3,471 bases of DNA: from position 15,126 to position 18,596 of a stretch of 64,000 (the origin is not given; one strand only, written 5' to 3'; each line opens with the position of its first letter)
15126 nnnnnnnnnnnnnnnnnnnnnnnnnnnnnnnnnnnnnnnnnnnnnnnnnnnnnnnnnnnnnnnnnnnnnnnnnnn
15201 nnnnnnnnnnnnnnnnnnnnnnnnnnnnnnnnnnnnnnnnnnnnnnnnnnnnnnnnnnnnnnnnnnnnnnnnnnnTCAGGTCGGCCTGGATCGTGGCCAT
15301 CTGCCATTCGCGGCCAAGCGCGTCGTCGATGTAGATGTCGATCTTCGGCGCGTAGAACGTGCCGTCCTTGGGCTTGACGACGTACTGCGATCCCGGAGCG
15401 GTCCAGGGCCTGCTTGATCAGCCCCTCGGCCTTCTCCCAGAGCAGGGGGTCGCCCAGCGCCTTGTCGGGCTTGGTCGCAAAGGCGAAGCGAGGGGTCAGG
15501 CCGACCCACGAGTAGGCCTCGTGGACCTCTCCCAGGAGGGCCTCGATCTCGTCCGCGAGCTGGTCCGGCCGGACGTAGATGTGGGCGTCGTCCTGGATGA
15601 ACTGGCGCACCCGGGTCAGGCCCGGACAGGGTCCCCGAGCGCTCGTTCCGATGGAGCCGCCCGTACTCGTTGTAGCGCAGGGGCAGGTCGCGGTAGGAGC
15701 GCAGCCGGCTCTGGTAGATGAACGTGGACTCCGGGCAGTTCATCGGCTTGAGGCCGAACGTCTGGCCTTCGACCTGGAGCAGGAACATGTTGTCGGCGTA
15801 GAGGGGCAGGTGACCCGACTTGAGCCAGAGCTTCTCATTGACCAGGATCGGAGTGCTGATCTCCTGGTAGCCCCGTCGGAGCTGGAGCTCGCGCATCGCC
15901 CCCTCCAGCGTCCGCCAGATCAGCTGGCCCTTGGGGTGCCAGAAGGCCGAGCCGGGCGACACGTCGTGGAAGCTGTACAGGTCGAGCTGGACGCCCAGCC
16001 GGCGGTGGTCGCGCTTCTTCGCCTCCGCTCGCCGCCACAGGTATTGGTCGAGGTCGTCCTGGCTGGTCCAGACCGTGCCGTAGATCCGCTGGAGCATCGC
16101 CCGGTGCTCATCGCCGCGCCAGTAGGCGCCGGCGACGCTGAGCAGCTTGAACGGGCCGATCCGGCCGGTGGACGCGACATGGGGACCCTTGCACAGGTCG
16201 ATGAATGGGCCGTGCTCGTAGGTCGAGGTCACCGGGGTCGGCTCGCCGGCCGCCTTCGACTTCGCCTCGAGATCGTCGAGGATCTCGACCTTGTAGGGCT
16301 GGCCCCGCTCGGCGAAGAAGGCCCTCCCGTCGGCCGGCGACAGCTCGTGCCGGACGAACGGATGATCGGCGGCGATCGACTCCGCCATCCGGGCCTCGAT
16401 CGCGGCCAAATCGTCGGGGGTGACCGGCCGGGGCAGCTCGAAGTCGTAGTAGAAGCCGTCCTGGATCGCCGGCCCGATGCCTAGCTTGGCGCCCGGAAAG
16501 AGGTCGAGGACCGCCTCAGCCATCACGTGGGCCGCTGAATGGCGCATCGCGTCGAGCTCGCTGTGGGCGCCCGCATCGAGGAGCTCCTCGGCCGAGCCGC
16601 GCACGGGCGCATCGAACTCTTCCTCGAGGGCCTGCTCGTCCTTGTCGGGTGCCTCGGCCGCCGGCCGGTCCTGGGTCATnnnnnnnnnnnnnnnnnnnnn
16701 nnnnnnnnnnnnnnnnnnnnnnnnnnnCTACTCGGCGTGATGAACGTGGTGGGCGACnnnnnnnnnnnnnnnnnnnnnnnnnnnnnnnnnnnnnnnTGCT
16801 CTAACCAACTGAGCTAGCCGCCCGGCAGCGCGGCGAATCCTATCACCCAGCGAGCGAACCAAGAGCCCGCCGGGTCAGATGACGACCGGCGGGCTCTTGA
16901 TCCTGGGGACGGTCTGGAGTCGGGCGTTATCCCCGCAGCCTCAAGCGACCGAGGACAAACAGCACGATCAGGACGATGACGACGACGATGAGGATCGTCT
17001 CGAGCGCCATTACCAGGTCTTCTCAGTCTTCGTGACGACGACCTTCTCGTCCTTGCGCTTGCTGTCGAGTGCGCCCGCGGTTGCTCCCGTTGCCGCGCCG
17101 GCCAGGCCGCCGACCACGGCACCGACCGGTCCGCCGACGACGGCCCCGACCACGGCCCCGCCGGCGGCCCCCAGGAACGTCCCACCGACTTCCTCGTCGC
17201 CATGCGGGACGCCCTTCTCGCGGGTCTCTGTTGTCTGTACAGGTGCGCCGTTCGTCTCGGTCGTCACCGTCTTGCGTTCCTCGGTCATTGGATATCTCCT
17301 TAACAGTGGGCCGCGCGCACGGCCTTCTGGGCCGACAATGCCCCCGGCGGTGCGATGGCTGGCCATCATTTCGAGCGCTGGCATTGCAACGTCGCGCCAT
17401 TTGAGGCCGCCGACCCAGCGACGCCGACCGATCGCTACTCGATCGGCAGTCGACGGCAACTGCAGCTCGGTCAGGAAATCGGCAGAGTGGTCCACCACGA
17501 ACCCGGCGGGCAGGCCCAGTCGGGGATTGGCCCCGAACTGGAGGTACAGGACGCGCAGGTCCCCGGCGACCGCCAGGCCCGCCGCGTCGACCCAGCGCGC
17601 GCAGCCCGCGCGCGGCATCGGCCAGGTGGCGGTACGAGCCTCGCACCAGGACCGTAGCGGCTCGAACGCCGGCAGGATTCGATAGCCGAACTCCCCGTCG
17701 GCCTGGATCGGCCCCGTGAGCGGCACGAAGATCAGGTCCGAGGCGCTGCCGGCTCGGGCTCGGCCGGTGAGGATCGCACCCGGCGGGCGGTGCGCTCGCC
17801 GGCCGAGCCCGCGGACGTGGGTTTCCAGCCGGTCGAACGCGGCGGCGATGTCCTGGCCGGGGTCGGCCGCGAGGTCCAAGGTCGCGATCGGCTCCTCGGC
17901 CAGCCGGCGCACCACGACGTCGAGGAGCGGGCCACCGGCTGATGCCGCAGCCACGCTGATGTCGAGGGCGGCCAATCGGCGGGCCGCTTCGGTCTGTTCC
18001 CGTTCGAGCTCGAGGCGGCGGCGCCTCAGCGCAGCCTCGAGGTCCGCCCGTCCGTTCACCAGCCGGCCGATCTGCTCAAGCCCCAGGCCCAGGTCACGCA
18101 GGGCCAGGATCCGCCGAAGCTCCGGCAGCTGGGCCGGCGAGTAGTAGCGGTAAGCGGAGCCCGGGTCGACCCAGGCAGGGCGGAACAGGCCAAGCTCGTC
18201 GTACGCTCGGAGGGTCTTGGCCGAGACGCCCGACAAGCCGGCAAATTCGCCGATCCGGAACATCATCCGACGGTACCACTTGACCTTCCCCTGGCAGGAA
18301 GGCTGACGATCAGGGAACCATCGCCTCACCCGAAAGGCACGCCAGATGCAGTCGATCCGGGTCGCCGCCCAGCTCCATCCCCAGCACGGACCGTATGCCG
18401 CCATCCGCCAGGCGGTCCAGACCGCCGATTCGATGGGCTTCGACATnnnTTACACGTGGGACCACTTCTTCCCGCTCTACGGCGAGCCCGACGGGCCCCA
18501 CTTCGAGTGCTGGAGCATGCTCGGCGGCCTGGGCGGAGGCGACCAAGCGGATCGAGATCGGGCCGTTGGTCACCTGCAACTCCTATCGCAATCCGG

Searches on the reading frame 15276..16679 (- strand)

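Call 30: search_protein_families(library=pfam, proteins=[window:15276-16679:-], max_evalue=0.00001)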
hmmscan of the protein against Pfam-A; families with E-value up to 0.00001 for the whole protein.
window:15276-16679:- (467 aa): 2 families
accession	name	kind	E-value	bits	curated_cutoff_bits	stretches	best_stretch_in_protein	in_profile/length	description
PF07973.19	tRNA_SAD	-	9.3e-15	54.8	24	1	153-200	3-44/44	Threonyl and Alanyl tRNA synthetase second additional domain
PF00587.30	tRNA-synt_2b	-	7e-09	36.4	29.3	1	305-352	8-54/179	tRNA synthetase class II core domain (G, H, P, S and T)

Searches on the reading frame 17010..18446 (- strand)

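Call 30: search_protein_families(library=pfam, proteins=[window:17010-18446:-], max_evalue=0.00001)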
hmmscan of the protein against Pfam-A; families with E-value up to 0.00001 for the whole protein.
window:17010-18446:- (478 aa): 2 families
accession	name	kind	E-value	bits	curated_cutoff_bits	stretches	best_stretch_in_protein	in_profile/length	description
PF13411.12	MerR_1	-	2.4e-14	53.6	21.6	1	63-131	1-67/69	MerR HTH family regulatory protein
PF00376.29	MerR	-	5.2e-09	36.2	28.2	1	64-102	1-38/38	MerR family regulatory protein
